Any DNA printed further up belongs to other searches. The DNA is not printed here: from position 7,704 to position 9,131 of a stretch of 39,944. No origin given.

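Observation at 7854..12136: P22 gp10-type tail hub gene stops at its domain boundary and its C-terminal domain reappears twice downstream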

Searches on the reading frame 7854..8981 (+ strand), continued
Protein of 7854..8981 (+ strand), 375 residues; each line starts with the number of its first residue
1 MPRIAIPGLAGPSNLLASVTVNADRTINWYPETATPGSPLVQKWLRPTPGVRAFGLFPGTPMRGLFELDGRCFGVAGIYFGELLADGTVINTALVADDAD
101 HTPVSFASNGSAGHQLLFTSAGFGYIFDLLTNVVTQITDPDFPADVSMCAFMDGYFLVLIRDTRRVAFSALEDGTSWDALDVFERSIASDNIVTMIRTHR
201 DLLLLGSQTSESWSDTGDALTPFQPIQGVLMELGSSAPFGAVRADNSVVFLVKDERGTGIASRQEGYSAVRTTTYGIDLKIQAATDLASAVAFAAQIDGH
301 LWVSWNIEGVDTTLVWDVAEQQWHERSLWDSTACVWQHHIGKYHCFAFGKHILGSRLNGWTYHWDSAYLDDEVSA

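Call 12: find_encoding_contigs(protein=P0008, flank=8000, max_places=3)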
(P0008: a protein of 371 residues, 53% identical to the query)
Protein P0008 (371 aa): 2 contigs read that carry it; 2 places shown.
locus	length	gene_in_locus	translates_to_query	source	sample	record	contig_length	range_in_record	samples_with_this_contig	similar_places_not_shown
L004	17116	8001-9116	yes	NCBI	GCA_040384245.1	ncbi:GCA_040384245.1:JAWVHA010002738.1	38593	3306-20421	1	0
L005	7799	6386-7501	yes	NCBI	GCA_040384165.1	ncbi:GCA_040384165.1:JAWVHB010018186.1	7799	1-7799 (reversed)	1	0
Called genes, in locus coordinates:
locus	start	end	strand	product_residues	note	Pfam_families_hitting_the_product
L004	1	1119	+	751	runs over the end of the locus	PF16510:P22_portal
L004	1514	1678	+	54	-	-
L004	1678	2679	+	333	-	-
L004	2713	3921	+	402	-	PF11651:P22_CoatProtein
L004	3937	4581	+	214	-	-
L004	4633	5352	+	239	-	-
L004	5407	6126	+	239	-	-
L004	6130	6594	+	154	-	-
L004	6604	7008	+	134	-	-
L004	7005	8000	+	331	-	-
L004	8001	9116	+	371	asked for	PF11134:Phage_stabilise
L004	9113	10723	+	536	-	PF11134:Phage_stabilise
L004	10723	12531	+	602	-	-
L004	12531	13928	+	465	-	PF13229:Beta_helix (weak)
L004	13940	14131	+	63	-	-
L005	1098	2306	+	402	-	PF11651:P22_CoatProtein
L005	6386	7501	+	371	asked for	PF11134:Phage_stabilise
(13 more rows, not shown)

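Call 13: find_encoding_contigs(protein=P0001, flank=8000, max_places=4)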
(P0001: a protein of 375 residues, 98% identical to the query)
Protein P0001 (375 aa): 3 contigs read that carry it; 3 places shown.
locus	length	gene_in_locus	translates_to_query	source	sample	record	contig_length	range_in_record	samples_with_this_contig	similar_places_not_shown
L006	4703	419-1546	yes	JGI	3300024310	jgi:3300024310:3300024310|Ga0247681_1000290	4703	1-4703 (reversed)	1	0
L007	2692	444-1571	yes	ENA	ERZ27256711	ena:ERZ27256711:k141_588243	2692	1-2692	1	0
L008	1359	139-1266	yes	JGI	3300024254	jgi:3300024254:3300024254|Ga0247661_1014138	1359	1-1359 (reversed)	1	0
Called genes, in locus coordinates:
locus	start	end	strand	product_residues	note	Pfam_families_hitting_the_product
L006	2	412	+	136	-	?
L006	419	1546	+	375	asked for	PF11134:Phage_stabilise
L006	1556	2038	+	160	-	-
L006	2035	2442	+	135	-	PF11134:Phage_stabilise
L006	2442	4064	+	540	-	PF11134:Phage_stabilise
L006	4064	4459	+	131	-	-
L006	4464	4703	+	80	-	?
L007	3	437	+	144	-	?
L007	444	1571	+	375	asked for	PF11134:Phage_stabilise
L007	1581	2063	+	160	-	-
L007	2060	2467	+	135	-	PF11134:Phage_stabilise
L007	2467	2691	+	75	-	?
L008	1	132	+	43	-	?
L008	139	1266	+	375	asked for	PF11134:Phage_stabilise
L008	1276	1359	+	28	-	?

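Call 14: find_encoding_contigs(protein=P0003, flank=8000, max_places=3)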
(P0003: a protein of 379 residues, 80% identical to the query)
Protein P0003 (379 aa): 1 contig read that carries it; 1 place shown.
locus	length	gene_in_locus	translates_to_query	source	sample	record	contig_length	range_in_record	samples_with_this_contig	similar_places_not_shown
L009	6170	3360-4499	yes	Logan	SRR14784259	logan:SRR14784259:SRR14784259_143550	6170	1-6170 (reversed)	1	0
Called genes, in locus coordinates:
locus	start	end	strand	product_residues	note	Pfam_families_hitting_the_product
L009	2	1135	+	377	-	?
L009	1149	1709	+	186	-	-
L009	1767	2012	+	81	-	-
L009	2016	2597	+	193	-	-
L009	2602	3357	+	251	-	-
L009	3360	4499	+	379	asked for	PF11134:Phage_stabilise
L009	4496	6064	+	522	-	PF11134:Phage_stabilise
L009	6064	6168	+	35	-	?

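Call 19: find_related_loci(query=A2, collection=viral_contigs, flank=8000)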
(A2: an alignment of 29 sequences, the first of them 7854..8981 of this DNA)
Query A2 (375 aa) in viral_contigs; peptide patterns used: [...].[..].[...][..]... (x = any residue, [..] = any of these).
139 stretches matched a pattern; 78 encode a relative of the query (tblastn E <= 1e-3); 78 distinct loci.
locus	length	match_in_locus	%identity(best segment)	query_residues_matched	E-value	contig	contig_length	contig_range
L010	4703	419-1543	98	1-375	0e+0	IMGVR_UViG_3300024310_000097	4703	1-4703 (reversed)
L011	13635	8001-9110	53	4-373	5e-121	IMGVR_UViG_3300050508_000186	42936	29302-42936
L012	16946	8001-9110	53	4-373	5e-121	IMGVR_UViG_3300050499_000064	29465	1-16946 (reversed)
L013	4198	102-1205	47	4-375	1e-95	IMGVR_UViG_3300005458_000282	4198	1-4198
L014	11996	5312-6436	44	1-373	4e-94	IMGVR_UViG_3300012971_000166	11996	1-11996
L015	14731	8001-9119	42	3-375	1e-93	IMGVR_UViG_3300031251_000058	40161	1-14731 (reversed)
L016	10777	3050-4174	44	1-373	3e-93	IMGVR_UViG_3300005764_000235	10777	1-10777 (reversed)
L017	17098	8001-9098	43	6-373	9e-93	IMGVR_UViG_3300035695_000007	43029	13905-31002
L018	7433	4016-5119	43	1-373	2e-92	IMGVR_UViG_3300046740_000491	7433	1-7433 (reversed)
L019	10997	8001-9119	41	1-373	2e-92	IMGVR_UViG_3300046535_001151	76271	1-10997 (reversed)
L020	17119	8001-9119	41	1-373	2e-92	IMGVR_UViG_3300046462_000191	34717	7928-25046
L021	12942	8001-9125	41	1-375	1e-91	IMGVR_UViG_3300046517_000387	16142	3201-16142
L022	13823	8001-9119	40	3-375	6e-90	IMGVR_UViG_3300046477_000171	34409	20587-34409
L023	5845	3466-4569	42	7-374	1e-89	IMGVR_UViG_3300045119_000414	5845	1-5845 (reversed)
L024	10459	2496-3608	40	1-373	6e-89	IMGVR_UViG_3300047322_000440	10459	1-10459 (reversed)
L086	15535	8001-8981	28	1-331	2e-28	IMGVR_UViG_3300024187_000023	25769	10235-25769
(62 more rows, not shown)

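Call 23: search_solved_structures(query=window:7854-8981:+, max_evalue=1, show_alignments=1)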
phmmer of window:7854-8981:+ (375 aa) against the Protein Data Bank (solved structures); distinct sequences matched with E-value up to 1: 2.
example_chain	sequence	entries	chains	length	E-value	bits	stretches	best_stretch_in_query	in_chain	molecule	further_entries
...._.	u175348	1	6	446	3.8e-19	71.9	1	60-325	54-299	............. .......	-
7eeq_1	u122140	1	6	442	8.9e-15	57.6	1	104-327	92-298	Needle head proteins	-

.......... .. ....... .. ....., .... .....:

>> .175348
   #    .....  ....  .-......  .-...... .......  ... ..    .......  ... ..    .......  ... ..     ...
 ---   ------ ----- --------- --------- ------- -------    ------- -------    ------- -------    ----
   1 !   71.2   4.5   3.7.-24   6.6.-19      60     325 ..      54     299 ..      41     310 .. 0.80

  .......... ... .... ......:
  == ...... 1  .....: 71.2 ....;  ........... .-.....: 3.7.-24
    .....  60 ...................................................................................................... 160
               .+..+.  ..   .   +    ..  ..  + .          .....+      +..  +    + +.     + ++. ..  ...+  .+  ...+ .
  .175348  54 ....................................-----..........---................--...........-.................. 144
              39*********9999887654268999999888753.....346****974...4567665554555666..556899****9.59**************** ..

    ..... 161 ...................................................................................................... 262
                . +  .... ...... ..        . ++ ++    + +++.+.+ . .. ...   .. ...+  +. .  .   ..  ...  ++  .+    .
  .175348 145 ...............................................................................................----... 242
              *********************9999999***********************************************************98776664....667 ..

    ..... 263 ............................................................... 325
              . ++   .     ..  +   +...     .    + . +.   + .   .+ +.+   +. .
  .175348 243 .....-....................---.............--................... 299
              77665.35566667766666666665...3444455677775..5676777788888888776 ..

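Call 74: find_related_loci(query=A5, collection=genome_contigs, flank=6000)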
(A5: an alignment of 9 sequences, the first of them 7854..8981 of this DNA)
Query A5 (375 aa) in genome_contigs; peptide patterns used: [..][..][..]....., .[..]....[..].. (x = any residue, [..] = any of these).
67 stretches matched a pattern; 1 encode a relative of the query (tblastn E <= 1e-3); 1 distinct loci.
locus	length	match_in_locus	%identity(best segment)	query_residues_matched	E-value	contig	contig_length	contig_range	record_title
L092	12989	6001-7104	30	1-363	3e-45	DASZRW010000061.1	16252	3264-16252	MAG TPA_asm: Candidatus Kapaibacterium sp. isolate SMAG_U6034 k141_459769, whole genome shotgun sequence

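Call 77: get_annotated_region(hit=H34, flank=4500)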
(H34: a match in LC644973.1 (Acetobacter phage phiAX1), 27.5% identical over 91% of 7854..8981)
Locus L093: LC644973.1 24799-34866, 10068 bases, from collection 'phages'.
description: Acetobacter phage phiAX1 DNA, complete genome.
organism: Acetobacter phage phiAX1 (NCBI taxid 2860314)
taxonomy: Viruses; Duplodnaviria; Heunggongvirae; Uroviricota; Caudoviricetes
host: Acetobacter sp. ATCC 21760; source: -; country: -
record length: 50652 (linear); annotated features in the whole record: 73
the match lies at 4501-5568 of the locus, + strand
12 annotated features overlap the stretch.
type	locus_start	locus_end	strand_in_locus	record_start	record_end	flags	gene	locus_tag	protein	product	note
CDS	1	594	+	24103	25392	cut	-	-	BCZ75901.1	phage coat protein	PhiAX1_410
CDS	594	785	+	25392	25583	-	-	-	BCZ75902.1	phage stabilisation protein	PhiAX1_420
CDS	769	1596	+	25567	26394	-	-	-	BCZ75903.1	hypothetical protein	PhiAX1_430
CDS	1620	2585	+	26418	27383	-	-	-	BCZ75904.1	hypothetical protein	PhiAX1_440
CDS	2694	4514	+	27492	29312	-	-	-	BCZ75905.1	cycloisomaltooligosaccharide glucanotransferase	PhiAX1_450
CDS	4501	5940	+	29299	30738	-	-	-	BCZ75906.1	hypothetical protein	PhiAX1_460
CDS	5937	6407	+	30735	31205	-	-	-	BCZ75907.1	hypothetical protein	PhiAX1_470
CDS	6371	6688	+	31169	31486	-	-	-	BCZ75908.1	hypothetical protein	PhiAX1_480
CDS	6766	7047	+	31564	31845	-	-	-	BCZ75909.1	hypothetical protein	PhiAX1_490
CDS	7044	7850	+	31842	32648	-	-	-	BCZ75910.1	hypothetical protein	PhiAX1_500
CDS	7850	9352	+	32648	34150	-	-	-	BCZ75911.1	hypothetical protein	PhiAX1_510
CDS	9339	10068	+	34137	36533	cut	-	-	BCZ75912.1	Lysozyme-like protein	PhiAX1_520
